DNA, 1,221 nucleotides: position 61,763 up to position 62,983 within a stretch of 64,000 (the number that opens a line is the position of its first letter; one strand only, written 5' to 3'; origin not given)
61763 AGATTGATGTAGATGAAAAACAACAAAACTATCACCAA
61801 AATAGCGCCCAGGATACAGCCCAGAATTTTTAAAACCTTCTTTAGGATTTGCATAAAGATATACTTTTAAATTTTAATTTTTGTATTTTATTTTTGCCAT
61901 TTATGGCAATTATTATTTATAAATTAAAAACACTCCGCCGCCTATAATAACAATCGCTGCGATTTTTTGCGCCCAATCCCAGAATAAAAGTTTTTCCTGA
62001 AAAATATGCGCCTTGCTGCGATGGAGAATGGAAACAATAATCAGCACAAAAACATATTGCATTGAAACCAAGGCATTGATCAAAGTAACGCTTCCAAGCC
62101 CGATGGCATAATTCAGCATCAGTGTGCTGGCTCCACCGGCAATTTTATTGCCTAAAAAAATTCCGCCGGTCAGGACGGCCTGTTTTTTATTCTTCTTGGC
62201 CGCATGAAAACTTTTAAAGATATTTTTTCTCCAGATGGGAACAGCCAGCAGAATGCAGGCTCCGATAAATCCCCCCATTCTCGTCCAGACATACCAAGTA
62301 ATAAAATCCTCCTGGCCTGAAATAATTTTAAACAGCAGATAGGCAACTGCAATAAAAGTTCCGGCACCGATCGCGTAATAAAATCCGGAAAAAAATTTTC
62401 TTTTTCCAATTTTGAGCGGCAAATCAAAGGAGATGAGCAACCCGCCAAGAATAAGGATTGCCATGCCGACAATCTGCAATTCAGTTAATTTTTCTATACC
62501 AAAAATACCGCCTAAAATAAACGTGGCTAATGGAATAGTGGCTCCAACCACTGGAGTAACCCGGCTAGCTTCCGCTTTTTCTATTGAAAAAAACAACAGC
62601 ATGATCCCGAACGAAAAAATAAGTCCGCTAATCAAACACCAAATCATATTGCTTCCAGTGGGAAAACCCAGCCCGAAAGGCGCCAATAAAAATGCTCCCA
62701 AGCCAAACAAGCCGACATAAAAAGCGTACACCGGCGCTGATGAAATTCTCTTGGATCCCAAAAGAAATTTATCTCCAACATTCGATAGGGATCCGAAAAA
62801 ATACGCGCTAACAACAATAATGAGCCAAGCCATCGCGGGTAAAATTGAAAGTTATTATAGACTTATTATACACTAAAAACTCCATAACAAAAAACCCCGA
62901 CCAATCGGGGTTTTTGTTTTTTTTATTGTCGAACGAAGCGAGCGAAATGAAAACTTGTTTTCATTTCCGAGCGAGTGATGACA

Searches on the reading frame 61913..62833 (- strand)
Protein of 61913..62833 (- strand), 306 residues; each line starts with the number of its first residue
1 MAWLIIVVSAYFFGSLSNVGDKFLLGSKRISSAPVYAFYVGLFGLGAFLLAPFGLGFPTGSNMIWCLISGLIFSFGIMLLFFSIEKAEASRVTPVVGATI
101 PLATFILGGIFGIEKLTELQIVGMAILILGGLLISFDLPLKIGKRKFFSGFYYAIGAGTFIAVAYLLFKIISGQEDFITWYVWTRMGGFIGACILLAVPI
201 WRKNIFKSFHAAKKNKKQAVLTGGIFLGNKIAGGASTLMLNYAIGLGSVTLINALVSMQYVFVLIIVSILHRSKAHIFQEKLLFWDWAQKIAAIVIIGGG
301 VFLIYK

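Call 48: search_protein_families(library=pfam, proteins=[window:61913-62833:-], max_evalue=0.00001)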
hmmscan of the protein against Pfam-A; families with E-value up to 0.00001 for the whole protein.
window:61913-62833:- (306 aa): 1 family
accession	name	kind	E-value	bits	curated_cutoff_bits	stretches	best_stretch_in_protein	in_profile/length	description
PF00892.27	EamA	-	8.5e-08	33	28.2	1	4-135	5-134/135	EamA-like transporter family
